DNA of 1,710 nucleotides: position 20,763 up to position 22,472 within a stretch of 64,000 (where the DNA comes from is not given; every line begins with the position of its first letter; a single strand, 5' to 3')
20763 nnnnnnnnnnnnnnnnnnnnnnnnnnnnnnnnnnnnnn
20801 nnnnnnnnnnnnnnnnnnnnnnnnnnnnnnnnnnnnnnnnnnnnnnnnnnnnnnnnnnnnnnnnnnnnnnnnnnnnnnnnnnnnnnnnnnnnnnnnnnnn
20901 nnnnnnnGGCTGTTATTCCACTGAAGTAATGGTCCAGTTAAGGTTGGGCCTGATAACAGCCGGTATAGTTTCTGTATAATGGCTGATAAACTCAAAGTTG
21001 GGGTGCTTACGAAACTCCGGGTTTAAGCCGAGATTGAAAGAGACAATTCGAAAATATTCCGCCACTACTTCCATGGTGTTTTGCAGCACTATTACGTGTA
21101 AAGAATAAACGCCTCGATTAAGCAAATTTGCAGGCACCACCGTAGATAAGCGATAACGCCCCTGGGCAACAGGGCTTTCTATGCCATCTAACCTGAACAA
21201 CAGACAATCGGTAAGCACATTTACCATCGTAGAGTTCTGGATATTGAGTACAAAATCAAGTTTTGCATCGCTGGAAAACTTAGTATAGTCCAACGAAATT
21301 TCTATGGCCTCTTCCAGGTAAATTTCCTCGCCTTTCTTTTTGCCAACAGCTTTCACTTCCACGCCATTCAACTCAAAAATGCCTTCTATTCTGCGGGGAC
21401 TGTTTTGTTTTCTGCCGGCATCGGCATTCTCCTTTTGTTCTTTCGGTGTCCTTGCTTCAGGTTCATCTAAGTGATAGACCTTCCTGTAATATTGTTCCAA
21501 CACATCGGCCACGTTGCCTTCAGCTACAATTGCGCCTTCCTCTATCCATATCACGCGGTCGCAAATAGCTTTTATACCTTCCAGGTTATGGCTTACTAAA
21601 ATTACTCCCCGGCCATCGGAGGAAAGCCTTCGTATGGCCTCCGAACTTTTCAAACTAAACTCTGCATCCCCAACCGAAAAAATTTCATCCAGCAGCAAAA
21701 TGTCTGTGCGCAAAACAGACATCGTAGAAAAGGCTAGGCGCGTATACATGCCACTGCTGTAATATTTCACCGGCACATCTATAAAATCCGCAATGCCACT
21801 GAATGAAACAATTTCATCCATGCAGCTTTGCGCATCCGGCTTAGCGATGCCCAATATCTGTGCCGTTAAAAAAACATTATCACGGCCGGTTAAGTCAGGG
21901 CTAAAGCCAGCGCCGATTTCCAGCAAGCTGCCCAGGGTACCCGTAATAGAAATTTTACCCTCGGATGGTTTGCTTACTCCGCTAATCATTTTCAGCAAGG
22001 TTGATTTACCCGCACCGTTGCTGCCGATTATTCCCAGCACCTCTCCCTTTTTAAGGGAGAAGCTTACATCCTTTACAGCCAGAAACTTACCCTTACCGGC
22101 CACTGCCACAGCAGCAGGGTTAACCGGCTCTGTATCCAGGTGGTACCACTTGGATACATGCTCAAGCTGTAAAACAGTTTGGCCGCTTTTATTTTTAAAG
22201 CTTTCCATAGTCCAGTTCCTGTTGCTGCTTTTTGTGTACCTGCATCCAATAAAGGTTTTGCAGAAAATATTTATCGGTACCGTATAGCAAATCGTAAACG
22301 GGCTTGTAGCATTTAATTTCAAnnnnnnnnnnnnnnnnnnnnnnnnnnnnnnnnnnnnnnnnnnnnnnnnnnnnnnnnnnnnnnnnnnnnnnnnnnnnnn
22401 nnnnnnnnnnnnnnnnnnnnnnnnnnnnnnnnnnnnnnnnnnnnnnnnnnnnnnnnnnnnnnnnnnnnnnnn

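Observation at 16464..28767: Extreme paralog expansion: ten PhyH-type dioxygenase domains in eight genes, six of them sandwiched between wzm and wzt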

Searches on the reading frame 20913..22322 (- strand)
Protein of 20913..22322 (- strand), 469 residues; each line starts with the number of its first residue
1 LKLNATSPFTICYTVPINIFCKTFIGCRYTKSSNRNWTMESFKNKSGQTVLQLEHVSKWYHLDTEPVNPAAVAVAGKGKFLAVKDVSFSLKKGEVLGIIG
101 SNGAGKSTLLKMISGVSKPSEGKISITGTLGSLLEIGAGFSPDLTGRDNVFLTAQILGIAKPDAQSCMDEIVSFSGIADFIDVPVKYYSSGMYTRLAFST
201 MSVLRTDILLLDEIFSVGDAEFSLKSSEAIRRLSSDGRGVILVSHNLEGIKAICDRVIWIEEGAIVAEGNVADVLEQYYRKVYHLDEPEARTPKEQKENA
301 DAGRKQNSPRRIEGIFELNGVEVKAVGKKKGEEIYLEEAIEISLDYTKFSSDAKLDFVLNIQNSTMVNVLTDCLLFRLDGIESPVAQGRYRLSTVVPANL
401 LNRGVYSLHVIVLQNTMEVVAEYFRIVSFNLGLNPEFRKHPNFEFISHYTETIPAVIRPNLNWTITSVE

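Call 4: search_protein_families(library=pfam, proteins=[window:20913-22322:-], max_evalue=0.01)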
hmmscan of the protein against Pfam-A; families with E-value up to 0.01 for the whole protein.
window:20913-22322:- (469 aa): 5 families
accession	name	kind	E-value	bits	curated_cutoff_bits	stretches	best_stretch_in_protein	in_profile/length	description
PF00005.33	ABC_tran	-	8.9e-22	78.6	25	1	83-215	1-136/137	ABC transporter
PF13555.12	AAA_29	-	0.0021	18.2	27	1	78-111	10-40/61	P-loop containing region of AAA domain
PF13304.12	AAA_21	-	0.0026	18.3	27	1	97-131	3-43/304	AAA domain, putative AbiEii toxin, Type IV TA system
PF13476.12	AAA_23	-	0.0077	17.3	27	0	84-113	11-39/201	AAA domain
PF00006.31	ATP-synt_ab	-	0.0086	16.2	29.5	0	85-132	6-51/213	ATP synthase alpha/beta family, nucleotide-binding domain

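Call 38: search_solved_structures(query=window:20916-22208:-, max_evalue=1e-10)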
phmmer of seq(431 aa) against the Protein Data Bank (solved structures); distinct sequences matched with E-value up to 1e-10: 256 (the best 60 are shown).
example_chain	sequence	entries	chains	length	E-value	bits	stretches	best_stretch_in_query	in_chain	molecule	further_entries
6amx_A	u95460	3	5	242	4.7e-50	173.9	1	44-246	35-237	ABC transporter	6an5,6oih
8dku_A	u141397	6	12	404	6.4e-50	173.5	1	44-253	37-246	ABC transporter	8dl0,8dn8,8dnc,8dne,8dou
6m96_A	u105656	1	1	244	1.2e-49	172.5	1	44-246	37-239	ABC transporter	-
7k2t_A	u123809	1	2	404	1.6e-49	172.1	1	44-253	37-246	ABC transporter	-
6jbh_A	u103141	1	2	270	2e-47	165.3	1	35-263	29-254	TarH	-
7dd0_A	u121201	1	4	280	1.6e-44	155.7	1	15-271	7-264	Teichoic acids export ATP-binding protein TagH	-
9qfx_C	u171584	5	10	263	1.3e-40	142.8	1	44-240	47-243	ABC transporter ATP-binding protein | Probable o-antigen/lipopolysaccharide transport ATP-binding protein ABC transporter RfbE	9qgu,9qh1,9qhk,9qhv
9cfl_B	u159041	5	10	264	1.3e-40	142.8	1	22-260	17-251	Teichoic acids export ATP-binding protein TagH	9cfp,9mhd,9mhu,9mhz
9qhw_C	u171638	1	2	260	1.4e-40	142.7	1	44-240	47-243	ABC transporter ATP-binding protein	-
9qhj_C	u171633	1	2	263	3.4e-40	141.4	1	44-240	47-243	Probable o-antigen/lipopolysaccharide transport ATP-binding protein ABC transporter RfbE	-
9qhx_C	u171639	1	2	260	3.5e-40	141.4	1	44-240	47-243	ABC transporter ATP-binding protein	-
8tsi_A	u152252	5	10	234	6.3e-32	114.2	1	43-229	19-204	ABC transporter ATP-binding protein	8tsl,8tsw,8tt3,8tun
8tsh_A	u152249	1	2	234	1.6e-31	112.8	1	43-229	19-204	ABC transporter ATP-binding protein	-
5yv5_A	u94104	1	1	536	7.4e-30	107.4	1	51-223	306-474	ATPase RIL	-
1yqt_A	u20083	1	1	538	2.6e-29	105.6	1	51-223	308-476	RNase l inhibitor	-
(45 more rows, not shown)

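Call 59: find_homologous_proteins(query=window:20916-22208:-, max_evalue=1e-30)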
Query seq(431 aa) (431 aa): 6081 proteins with E <= 1e-30 among 8000 candidates; the best 120 are listed.
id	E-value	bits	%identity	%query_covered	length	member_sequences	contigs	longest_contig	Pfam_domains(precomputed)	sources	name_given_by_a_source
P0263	6.7e-281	949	100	100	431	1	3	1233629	PF00005.34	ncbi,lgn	ncbi:MAG: ABC transporter ATP-binding protein [Chitinophagales bacterium]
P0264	1.5e-241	819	85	100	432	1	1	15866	PF00005.34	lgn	-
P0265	1.2e-122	428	47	97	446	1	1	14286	PF00005.34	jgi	jgi:lipopolysaccharide transport system ATP-binding protein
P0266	7.9e-111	389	46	49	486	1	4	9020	PF13173.13,PF00005.34,PF13555.13,PF13401.13,PF02463.26,PF13166.13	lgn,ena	-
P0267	2.1e-109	384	-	-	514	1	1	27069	PF13173.13,PF00005.34,PF13555.13,PF13401.13,PF09848.16,PF02463.26,PF13166.13,PF13304.13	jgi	jgi:teichoic acid transport system ATP-binding protein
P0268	5.6e-109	383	45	54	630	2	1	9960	PF13173.13,PF00005.34,PF13175.13,PF13555.13,PF13304.13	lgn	-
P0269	3.4e-108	380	41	97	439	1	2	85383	PF00005.34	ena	-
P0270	6.6e-108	379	-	-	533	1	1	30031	PF13173.13,PF00005.34,PF13175.13,PF13555.13,PF13401.13,PF03193.23,PF13166.13,PF13304.13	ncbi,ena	-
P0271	1.0e-107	379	-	-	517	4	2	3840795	PF03266.22,PF00005.34,PF13175.13,PF13555.13,PF09848.16,PF13166.13,PF13304.13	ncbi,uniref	ncbi:ABC transporter ATP-binding protein [Virgibacillus natechei]|uniref:ABC transporter ATP-binding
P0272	1.9e-106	375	-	-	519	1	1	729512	PF13173.13,PF00005.34,PF13555.13,PF03029.24,PF02463.26,PF13166.13,PF13304.13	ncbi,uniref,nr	ncbi:ABC transporter ATP-binding protein [Dethiobacter alkaliphilus]|uniref:ABC transporter ATP-bind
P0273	5.7e-106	373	-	-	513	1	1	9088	PF13604.13,PF00005.34,PF13476.13,PF13555.13,PF13401.13,PF13166.13,PF13304.13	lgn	-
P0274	1.4e-105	372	-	-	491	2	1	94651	PF13173.13,PF00005.34,PF13175.13,PF13476.13,PF13555.13,PF02463.26,PF13166.13,PF13304.13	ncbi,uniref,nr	ncbi:ABC transporter ATP-binding protein [Ornithinibacillus halophilus]|uniref:Teichoic acid transpo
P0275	4.7e-105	370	43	89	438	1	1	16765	PF00005.34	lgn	-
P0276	7.7e-105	369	-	-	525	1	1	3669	PF03266.22,PF00005.34,PF13555.13,PF03193.23,PF02463.26,PF13166.13,PF13304.13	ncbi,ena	-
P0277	1.2e-104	369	-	-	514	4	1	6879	PF13173.13,PF00005.34,PF13555.13,PF13401.13,PF03029.24,PF09848.16,PF02463.26,PF13166.13,PF13304.13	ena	-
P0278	2.4e-104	368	-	-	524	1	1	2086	PF00005.34,PF13175.13,PF13476.13,PF13555.13,PF13166.13,PF13304.13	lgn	-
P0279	2.8e-104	367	-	-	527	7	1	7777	PF13173.13,PF00005.34,PF13175.13,PF13555.13,PF09848.16,PF13166.13,PF13304.13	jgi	-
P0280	4.7e-104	367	-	-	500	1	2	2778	PF00005.34,PF13401.13,PF02463.26,PF13304.13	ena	-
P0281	7.3e-104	366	-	-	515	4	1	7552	PF03266.22,PF00005.34,PF13476.13,PF13555.13,PF13401.13,PF03193.23,PF02463.26,PF13166.13,PF13304.13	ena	-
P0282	1.1e-103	365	-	-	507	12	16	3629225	PF00005.34,PF13555.13,PF13401.13,PF13166.13,PF13304.13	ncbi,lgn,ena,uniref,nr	ncbi:ABC transporter ATP-binding protein [Novibacillus thermophilus]|uniref:Teichoic acid ABC transp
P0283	2.5e-103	364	-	-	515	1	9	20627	PF00005.34,PF13476.13,PF13555.13,PF13401.13,PF13166.13,PF13304.13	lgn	-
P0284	3.1e-103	364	-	-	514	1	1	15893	PF13173.13,PF00005.34,PF13175.13,PF13476.13,PF13555.13,PF13401.13,PF13166.13,PF13304.13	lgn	-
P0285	5.4e-103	363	-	-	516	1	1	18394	PF00005.34,PF13476.13,PF13555.13,PF13401.13,PF02463.26,PF13166.13,PF13304.13,PF13191.13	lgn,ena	-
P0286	6.0e-103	363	-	-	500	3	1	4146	PF13173.13,PF00005.34,PF13175.13,PF13555.13,PF13401.13,PF13166.13,PF13304.13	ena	-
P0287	2.1e-102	361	-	-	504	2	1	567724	PF13173.13,PF00005.34,PF13555.13,PF13401.13,PF02463.26,PF13304.13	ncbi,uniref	ncbi:ABC transporter ATP-binding protein [Paenibacillus senegalensis]|uniref:ABC transporter ATP-bin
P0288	2.8e-101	358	-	-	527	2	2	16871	PF13173.13,PF00005.34,PF13476.13,PF13555.13,PF13401.13,PF03193.23,PF02463.26,PF13304.13,PF13191.13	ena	-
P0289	8.8e-101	356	-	-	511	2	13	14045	PF03266.22,PF00005.34,PF13175.13,PF13555.13,PF09848.16,PF02463.26,PF13166.13,PF13304.13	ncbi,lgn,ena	-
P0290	1.6e-99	352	-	-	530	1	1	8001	PF13604.13,PF00005.34,PF13476.13,PF13555.13,PF13401.13,PF13166.13,PF13304.13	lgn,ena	-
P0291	2.5e-99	351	-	-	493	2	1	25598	PF13604.13,PF00005.34,PF13555.13,PF13401.13,PF13238.13,PF03029.24,PF02463.26,PF13166.13,PF13304.13,PF20720.4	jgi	jgi:teichoic acid transport system ATP-binding protein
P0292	4.2e-99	350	-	-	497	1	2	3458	PF13604.13,PF00005.34,PF13175.13,PF13476.13,PF13555.13,PF13401.13,PF13238.13,PF02463.26,PF13166.13,PF13304.13,PF13191.13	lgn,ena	-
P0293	3.0e-93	331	39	96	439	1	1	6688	PF00005.34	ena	-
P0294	8.4e-80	287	39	90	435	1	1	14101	PF00005.34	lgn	-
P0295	2.4e-78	282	35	97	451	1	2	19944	PF14524.13,PF00005.34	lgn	-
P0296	1.4e-74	270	39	89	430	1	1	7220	PF14524.13,PF00005.34,PF13304.13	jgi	jgi:lipopolysaccharide transport system ATP-binding protein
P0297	4.9e-74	268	38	91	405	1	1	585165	PF14524.13,PF00005.34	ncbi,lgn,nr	ncbi:MAG: polysaccharide ABC transporter ATP-binding protein [Crocinitomicaceae bacterium]|nr:polysa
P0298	4.7e-73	265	38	98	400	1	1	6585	PF00005.34,PF13476.13,PF13304.13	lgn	-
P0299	1.4e-72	263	38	91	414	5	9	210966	PF00005.34,PF13304.13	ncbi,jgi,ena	jgi:lipopolysaccharide transport system ATP-binding protein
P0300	2.3e-72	262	39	90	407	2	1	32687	PF00005.34,PF13304.13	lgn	-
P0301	1.4e-71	260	38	89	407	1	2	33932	PF00005.34,PF13304.13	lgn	-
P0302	2.7e-71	259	36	96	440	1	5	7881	PF14524.13,PF00005.34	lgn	-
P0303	3.6e-71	258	34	98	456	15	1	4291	PF00005.34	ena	-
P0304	7.4e-71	257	38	90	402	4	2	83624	PF00005.34,PF13304.13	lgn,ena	-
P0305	1.5e-69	253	37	89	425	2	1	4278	PF00005.34,PF13304.13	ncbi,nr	ncbi:MAG: ABC transporter ATP-binding protein [Flavobacteriales bacterium]|nr:ABC transporter ATP-bi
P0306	1.7e-69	253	36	90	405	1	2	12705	PF00005.34,PF13304.13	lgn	-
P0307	8.5e-69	251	35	97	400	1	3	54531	PF00005.34,PF13304.13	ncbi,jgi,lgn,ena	jgi:lipopolysaccharide transport system ATP-binding protein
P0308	8.8e-69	250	35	91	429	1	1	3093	PF14524.13,PF00005.34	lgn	-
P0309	1.2e-68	250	37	90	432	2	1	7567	PF00005.34,PF13304.13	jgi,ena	-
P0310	1.2e-68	250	34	90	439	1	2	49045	PF00005.34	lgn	-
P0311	1.2e-68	250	36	97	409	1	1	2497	PF14524.13,PF00005.34,PF13304.13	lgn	-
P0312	2.5e-68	249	36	92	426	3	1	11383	PF14524.13,PF00005.34,PF13304.13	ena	-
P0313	4.4e-68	248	37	98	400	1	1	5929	PF00005.34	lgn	-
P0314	1.5e-67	246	39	78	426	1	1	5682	PF00005.34,PF13304.13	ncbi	-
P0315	2.3e-67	246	37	90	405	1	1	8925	PF00005.34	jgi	jgi:lipopolysaccharide transport system ATP-binding protein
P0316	2.4e-67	246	39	82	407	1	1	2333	PF00005.34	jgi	-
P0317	2.7e-67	246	37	90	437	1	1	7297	PF14524.13,PF00005.34,PF13304.13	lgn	-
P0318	2.8e-67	246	36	89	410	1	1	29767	PF00005.34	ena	-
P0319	3.6e-67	245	36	90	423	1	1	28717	PF00005.34,PF13304.13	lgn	-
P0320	3.9e-67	245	37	91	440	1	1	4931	PF00005.34,PF13304.13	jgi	-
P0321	4.0e-67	245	37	89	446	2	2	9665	PF00005.34,PF13304.13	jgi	-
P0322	4.8e-67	245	36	89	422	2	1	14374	PF00005.34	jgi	jgi:lipopolysaccharide transport system ATP-binding protein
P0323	5.0e-67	245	35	90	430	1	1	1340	PF14524.13,PF00005.34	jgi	jgi:lipopolysaccharide transport system ATP-binding protein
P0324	5.5e-67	245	38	89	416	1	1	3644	PF14524.13,PF00005.34,PF13304.13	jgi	-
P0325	8.4e-67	244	41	77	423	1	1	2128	PF14524.13,PF00005.34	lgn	-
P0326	9.7e-67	244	36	90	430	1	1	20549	PF00005.34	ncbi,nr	ncbi:MAG: ABC transporter ATP-binding protein [Gemmatimonadales bacterium]|nr:MAG: ABC transporter A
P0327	1.5e-66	243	47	58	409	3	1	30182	PF00005.34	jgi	jgi:lipopolysaccharide transport system ATP-binding protein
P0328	2.0e-66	243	36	90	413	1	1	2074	PF00005.34,PF13304.13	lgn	-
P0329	2.4e-66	242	34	98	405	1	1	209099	PF14524.13,PF00005.34,PF13304.13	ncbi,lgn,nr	ncbi:MAG: ABC transporter ATP-binding protein [Crocinitomicaceae bacterium]|nr:ABC transporter ATP-b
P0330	3.9e-66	242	38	89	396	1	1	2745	PF14524.13,PF00005.34,PF13304.13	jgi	-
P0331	4.0e-66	242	36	89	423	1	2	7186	PF00005.34,PF13304.13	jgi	jgi:lipopolysaccharide transport system ATP-binding protein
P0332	5.3e-66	241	35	90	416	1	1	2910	PF00005.34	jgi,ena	jgi:lipopolysaccharide transport system ATP-binding protein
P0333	5.4e-66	241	37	90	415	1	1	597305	PF00005.34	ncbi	-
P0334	5.4e-66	241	37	90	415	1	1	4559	PF00005.34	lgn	-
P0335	7.0e-66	241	35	91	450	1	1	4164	PF14524.13,PF00005.34,PF13304.13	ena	-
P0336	8.0e-66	241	37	91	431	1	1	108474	PF14524.13,PF00005.34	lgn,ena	-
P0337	8.3e-66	241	35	91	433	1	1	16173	PF00005.34,PF13304.13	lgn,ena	-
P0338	8.4e-66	241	34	92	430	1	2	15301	PF14524.13,PF00005.34,PF13304.13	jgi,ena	-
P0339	9.7e-66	240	36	89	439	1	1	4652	PF14524.13,PF00005.34,PF13304.13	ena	-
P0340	1.2e-65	240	37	90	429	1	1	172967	PF00005.34,PF13304.13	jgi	-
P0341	1.5e-65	240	36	92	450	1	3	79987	PF14524.13,PF00005.34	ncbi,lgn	-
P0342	1.5e-65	240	37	91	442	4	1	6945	PF00005.34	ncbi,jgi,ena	jgi:lipopolysaccharide transport system ATP-binding protein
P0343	1.7e-65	240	38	78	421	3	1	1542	PF00005.34,PF13304.13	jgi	jgi:lipopolysaccharide transport system ATP-binding protein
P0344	1.9e-65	240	35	90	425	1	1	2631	PF14524.13,PF00005.34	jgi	jgi:homopolymeric O-antigen transport system ATP-binding protein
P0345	1.9e-65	239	37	92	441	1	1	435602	PF00005.34,PF13304.13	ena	-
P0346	2.2e-65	239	35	97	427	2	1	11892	PF00005.34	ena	-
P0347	3.0e-65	239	51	47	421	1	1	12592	PF14524.13,PF00005.34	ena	-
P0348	3.1e-65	239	36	90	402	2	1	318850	PF00005.34,PF13304.13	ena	-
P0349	3.6e-65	239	35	89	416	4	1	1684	PF00005.34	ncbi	-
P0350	3.8e-65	238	35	91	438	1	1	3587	PF00005.34,PF13304.13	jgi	jgi:lipopolysaccharide transport system ATP-binding protein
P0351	4.1e-65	238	35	98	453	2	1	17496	PF14524.13,PF00005.34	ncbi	-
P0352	4.5e-65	238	36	90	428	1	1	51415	PF14524.13,PF00005.34,PF13304.13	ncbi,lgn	-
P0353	4.7e-65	238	36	90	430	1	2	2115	PF14524.13,PF00005.34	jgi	jgi:lipopolysaccharide transport system ATP-binding protein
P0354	5.2e-65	238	35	89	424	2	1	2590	PF00005.34,PF13304.13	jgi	-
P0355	5.3e-65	238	37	91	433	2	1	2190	PF14524.13,PF00005.34,PF13304.13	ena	-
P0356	6.6e-65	238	36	91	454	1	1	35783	PF00005.34,PF13304.13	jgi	jgi:lipopolysaccharide transport system ATP-binding protein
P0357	7.2e-65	238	33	96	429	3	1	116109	PF00005.34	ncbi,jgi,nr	ncbi:MAG: ATP-binding cassette domain-containing protein [Acidobacteria bacterium]|nr:ATP-binding ca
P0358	8.4e-65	237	37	90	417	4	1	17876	PF00005.34,PF13304.13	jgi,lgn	-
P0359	8.8e-65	237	35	90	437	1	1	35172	PF14524.13,PF00005.34,PF13304.13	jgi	jgi:lipopolysaccharide transport system ATP-binding protein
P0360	9.2e-65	237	36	92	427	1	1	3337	PF00005.34,PF13304.13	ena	-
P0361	9.5e-65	237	36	97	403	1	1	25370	PF14524.13,PF00005.34,PF13304.13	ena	-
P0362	1.0e-64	237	35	90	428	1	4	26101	PF14524.13,PF00005.34,PF13304.13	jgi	jgi:lipopolysaccharide transport system ATP-binding protein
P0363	1.0e-64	237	33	98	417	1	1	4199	PF00005.34,PF13304.13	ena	-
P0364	1.1e-64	237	36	90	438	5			PF00005.34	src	-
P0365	1.2e-64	237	39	77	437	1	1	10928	PF00005.34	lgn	-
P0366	1.4e-64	237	40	79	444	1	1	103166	PF14524.13,PF00005.34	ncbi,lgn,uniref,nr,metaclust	ncbi:ABC transporter ATP-binding protein [Afifella pfennigii]|uniref:ABC transporter ATP-binding pro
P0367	1.4e-64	237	38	89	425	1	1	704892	PF14524.13,PF00005.34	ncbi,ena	-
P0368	1.7e-64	236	34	92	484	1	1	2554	PF00005.34,PF13304.13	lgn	-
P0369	1.8e-64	236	34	90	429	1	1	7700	PF00005.34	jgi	jgi:lipopolysaccharide transport system ATP-binding protein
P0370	1.8e-64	236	37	91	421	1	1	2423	PF00005.34,PF13304.13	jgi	jgi:lipopolysaccharide transport system ATP-binding protein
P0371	2.1e-64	236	35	97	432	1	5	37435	PF14524.13,PF00005.34,PF13304.13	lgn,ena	-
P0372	2.3e-64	236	39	90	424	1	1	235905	PF14524.13,PF00005.34,PF13304.13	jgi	jgi:lipopolysaccharide transport system ATP-binding protein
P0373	2.4e-64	236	36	91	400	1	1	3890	PF00005.34,PF13304.13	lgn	-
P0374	2.4e-64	236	36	89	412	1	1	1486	PF00005.34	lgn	-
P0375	2.6e-64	236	34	90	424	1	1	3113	PF00005.34,PF13304.13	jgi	jgi:lipopolysaccharide transport system ATP-binding protein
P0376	2.7e-64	236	35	90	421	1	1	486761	PF14524.13,PF00005.34,PF13304.13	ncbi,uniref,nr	ncbi:ABC transporter ATP-binding protein [Algoriphagus formosus]|uniref:ABC transporter ATP-binding 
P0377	2.7e-64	236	34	91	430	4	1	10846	PF14524.13,PF00005.34,PF13304.13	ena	-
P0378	2.8e-64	236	36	91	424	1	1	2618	PF00005.34,PF13304.13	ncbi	ncbi:MAG: ABC transporter ATP-binding protein [Victivallaceae bacterium]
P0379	2.8e-64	236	33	89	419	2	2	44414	PF00005.34,PF13304.13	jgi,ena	jgi:lipopolysaccharide transport system ATP-binding protein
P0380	3.3e-64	235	37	91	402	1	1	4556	PF00005.34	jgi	jgi:lipopolysaccharide transport system ATP-binding protein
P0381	3.5e-64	235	37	89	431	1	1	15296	PF00005.34,PF13304.13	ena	-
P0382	3.8e-64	235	32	96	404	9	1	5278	PF00005.34,PF13304.13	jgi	jgi:lipopolysaccharide transport system ATP-binding protein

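Call 79: search_protein_families(library=pfam, alignment_id=A2, max_evalue=0.01)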
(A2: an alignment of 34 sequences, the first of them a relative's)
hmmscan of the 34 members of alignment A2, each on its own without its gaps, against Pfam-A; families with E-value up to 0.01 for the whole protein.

A. member 1, P0263 (431 aa): 5 families
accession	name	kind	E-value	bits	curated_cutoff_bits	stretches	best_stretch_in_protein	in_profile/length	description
PF00005.33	ABC_tran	-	7.4e-22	78.9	25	1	45-177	1-136/137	ABC transporter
PF13304.12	AAA_21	-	0.0023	18.5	27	1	59-94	3-44/304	AAA domain, putative AbiEii toxin, Type IV TA system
PF13555.12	AAA_29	-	0.0026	17.9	27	1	40-73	10-40/61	P-loop containing region of AAA domain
PF13476.12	AAA_23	-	0.007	17.5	27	0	46-75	11-39/201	AAA domain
PF00006.31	ATP-synt_ab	-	0.0075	16.4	29.5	0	47-94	6-51/213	ATP synthase alpha/beta family, nucleotide-binding domain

B. families by the number of members that match (of 34 scanned): 15 families
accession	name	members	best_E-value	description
PF00005.33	ABC_tran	34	7.6e-24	ABC transporter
PF13304.12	AAA_21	33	1.6e-07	AAA domain, putative AbiEii toxin, Type IV TA system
PF13555.12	AAA_29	33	0.0002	P-loop containing region of AAA domain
PF13476.12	AAA_23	21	7e-06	AAA domain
PF14524.12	Wzt_C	20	4.3e-11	Wzt C-terminal domain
PF02463.25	SMC_N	11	0.00019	RecF/RecN/SMC N terminal domain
PF13175.12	AAA_15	8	0.00028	AAA ATPase domain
PF03215.21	Rad17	4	0.00087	Rad17 P-loop domain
PF13401.12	AAA_22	3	0.0014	AAA domain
PF03193.22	RsgA_GTPase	3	0.0016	RsgA GTPase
PF00004.35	AAA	2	0.00023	ATPase family associated with various cellular activities (AAA)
PF00006.31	ATP-synt_ab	2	0.0039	ATP synthase alpha/beta family, nucleotide-binding domain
PF09818.15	ABC_ATPase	2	0.0061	P-loop domain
PF13604.12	AAA_30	1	0.00092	AAA domain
PF22039.1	HUTI_composite_bact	1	0.0021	Imidazolonepropionase-like composite domain, bacteria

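Call 82: predict_structure(alignment_id=A2)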
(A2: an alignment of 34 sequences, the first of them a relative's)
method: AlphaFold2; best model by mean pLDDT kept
length: 431 residues; sequences in the alignment: 34
mean_pLDDT: 84.9   pTM: 0.74
mean pLDDT of the five models: 84.9, 84.7, 84.8, 84.1, 83.8
residues with pLDDT >= 90: 238; 70-90: 130; 50-70: 34; < 50: 29
segments of 3 or more residues with pLDDT < 50: 1-6, 251-267
pLDDT, mean of each block of 10 residues (from residue 1): 51 96 67 51 91 96 90 91 95 72 87 90 93 93 94 90 90 85 88 93 92 93 94 89 74 45 48 86 95 92 95 88 88 86 74 95 91 89 90 89 86 79 91 67
secondary structure, 60 per line:
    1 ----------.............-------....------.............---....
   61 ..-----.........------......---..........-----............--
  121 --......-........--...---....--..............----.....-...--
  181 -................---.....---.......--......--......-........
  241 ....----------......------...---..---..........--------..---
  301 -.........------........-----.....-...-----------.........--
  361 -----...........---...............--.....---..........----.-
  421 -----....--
elements in order: E11-23 H31-34 E41-53 E57-62 H68-76 E83-88 E92-94 H95-101 H108-118 H123-128 H130-137 H152-165 E170-174 H182-197 E201-205 H209-215 E218-223 E226-231 H233-244 H255-260 E278-287 E302-310 E317-324 E330-334 E350-358 E366-376 E380-394 H397-401 H405-414 E426-429
